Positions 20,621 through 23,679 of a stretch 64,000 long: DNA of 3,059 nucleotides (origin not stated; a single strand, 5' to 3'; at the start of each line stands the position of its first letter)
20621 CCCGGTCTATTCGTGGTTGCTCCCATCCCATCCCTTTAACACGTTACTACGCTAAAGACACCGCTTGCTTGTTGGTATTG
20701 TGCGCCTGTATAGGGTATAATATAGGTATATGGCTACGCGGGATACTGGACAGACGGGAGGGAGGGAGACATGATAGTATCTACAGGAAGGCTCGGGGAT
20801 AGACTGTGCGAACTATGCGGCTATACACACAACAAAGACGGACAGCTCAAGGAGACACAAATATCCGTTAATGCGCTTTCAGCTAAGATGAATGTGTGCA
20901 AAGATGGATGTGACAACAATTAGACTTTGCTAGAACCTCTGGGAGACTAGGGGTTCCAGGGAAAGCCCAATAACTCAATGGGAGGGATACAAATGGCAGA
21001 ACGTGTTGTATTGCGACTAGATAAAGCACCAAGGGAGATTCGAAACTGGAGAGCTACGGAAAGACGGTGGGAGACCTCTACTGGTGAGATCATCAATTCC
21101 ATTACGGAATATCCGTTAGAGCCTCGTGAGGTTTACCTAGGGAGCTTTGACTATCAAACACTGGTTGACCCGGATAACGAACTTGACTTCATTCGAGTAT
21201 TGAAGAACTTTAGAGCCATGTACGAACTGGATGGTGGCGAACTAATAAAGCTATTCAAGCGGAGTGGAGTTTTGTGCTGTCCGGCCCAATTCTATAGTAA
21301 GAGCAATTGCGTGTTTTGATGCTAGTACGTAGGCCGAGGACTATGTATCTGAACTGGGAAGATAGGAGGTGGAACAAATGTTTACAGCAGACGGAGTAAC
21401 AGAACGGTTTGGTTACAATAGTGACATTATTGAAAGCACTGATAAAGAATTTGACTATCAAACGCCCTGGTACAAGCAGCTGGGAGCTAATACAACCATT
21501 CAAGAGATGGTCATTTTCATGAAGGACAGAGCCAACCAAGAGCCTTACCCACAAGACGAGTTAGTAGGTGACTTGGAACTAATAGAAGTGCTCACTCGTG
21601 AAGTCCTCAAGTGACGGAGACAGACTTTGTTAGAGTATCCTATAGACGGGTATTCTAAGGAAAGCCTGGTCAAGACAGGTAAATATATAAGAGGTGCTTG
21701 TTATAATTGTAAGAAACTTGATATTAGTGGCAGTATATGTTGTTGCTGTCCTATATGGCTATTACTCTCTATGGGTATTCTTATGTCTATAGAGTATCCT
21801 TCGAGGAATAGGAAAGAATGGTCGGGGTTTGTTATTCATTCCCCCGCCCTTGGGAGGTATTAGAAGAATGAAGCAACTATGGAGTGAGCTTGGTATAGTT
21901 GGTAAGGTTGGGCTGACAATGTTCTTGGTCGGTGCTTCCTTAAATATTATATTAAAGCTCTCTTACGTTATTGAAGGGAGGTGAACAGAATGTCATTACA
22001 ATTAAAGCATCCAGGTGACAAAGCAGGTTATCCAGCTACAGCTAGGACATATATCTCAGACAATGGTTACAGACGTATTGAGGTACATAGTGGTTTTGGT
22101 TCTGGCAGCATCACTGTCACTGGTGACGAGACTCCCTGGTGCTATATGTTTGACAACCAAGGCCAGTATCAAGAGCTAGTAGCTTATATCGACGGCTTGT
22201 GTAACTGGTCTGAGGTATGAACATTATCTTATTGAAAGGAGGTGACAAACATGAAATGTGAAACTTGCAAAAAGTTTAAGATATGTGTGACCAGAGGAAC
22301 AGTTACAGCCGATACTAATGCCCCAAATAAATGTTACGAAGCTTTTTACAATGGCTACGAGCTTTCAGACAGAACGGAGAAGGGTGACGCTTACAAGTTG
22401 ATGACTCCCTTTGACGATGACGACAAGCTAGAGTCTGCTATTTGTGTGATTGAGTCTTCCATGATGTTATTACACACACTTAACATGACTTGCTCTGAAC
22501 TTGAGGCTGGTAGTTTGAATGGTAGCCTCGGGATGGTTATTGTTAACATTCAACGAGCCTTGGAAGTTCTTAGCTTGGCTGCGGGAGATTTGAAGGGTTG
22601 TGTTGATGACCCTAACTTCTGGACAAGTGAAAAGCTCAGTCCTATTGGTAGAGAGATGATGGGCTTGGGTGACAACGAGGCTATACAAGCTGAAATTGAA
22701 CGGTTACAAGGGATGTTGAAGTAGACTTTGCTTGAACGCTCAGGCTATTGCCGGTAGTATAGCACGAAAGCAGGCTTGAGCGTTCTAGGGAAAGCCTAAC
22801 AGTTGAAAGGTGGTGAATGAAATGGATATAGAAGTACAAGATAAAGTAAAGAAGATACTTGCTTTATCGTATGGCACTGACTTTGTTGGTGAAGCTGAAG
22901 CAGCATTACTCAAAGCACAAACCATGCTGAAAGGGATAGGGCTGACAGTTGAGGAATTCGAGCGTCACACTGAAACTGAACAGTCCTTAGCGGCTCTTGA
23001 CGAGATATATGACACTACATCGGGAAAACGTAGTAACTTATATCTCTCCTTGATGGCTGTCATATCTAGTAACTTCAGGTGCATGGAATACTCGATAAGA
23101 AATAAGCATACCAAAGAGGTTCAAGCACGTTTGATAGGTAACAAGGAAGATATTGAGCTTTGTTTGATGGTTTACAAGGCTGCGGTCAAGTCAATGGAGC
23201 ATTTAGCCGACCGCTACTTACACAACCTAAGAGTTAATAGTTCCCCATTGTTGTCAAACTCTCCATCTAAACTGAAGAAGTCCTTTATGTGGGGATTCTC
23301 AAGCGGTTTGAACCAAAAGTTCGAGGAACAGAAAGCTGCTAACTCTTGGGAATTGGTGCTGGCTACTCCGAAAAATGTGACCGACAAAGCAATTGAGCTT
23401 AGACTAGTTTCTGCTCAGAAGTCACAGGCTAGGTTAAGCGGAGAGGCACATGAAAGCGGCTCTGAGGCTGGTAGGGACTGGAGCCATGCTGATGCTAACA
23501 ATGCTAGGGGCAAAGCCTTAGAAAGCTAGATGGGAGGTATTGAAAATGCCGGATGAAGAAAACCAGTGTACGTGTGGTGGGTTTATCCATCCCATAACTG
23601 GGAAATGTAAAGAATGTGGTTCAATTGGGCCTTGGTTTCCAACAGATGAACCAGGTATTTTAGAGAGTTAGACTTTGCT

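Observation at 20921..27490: Cassette-like array: about 20 small genes separated by nine copies of a structured repeat (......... - covarying hairpin - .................)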

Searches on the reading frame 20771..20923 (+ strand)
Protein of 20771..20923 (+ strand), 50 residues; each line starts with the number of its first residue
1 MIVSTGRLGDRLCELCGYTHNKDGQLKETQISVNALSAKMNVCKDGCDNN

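Call 95: search_protein_families(library=phrogs, max_evalue=0.01, proteins=[window:20771-20923:+])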
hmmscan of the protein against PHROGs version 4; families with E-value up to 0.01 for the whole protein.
window:20771-20923:+ (50 aa): 0 families

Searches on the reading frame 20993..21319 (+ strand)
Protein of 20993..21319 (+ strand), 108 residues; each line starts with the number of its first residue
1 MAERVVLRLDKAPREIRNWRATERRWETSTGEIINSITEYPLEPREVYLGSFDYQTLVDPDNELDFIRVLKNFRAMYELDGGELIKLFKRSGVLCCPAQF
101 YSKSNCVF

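Call 26: search_protein_families(library=pfam, max_evalue=0.01, proteins=[window:20993-21319:+])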
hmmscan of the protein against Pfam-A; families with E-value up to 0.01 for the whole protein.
window:20993-21319:+ (108 aa): 0 families

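Call 94: search_protein_families(library=phrogs, max_evalue=0.01, proteins=[window:20993-21319:+])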
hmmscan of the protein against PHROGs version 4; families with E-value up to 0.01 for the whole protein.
window:20993-21319:+ (108 aa): 0 families

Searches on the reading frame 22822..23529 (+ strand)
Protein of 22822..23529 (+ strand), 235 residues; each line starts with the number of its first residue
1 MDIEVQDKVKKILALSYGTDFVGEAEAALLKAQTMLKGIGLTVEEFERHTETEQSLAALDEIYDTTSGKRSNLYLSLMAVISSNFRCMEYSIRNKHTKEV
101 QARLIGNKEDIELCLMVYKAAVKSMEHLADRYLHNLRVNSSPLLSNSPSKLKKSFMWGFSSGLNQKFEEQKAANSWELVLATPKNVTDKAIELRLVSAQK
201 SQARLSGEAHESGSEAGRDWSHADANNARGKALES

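Call 26: search_protein_families(library=pfam, max_evalue=0.01, proteins=[window:22822-23529:+])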
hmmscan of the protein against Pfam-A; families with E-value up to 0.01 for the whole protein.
window:22822-23529:+ (235 aa): 2 families
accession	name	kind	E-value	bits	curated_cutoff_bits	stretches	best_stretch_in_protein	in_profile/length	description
PF23771.1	DUF7168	-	4.8e-17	62.3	25.5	1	66-185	16-128/140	Domain of unknown function (DUF7168)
PF10979.13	DUF2786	-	4.1e-07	30.3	23.9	1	5-36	2-33/40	Protein of unknown function (DUF2786)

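Call 37: find_encoding_contigs(protein=window:22822-23529:+, flank=10000, max_places=10)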
Protein window:22822-23529:+ (235 aa): 4 contigs read that carry it; 2 places shown.
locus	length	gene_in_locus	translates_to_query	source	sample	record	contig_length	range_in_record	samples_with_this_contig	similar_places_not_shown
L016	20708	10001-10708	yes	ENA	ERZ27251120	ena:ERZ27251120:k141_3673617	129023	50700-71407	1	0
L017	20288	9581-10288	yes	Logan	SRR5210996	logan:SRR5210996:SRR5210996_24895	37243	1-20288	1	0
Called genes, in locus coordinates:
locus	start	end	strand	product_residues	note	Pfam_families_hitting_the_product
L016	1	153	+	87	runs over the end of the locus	-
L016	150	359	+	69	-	-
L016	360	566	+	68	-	-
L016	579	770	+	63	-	-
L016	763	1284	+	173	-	PF01467:CTP_transf_like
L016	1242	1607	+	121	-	PF11750:DUF3307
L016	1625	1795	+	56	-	-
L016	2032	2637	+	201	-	-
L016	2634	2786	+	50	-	-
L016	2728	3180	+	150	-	-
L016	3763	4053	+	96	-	-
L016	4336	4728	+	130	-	-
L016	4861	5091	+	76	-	-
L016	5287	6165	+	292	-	-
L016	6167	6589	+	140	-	-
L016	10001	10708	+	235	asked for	PF10979:DUF2786 (weak), PF23771:DUF7168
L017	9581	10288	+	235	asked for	PF10979:DUF2786 (weak), PF23771:DUF7168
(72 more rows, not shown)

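Call 61: find_homologous_proteins(query=window:22822-23529:+, max_evalue=0.00001)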
Query window:22822-23529:+ (235 aa): 1 proteins with E <= 0.00001 among 985 candidates.
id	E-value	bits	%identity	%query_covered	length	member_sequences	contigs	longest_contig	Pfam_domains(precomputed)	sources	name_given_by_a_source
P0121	1.1e-146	504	100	100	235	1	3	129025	PF23771.2,PF10979.14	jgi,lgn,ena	-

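Call 94: search_protein_families(library=phrogs, max_evalue=0.01, proteins=[window:22822-23529:+])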
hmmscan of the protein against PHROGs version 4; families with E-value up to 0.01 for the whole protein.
window:22822-23529:+ (235 aa): 1 family
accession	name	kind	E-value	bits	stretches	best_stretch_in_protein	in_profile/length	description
phrog_421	-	unknown function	1.7e-24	87.6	1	3-231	7-235/241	unknown function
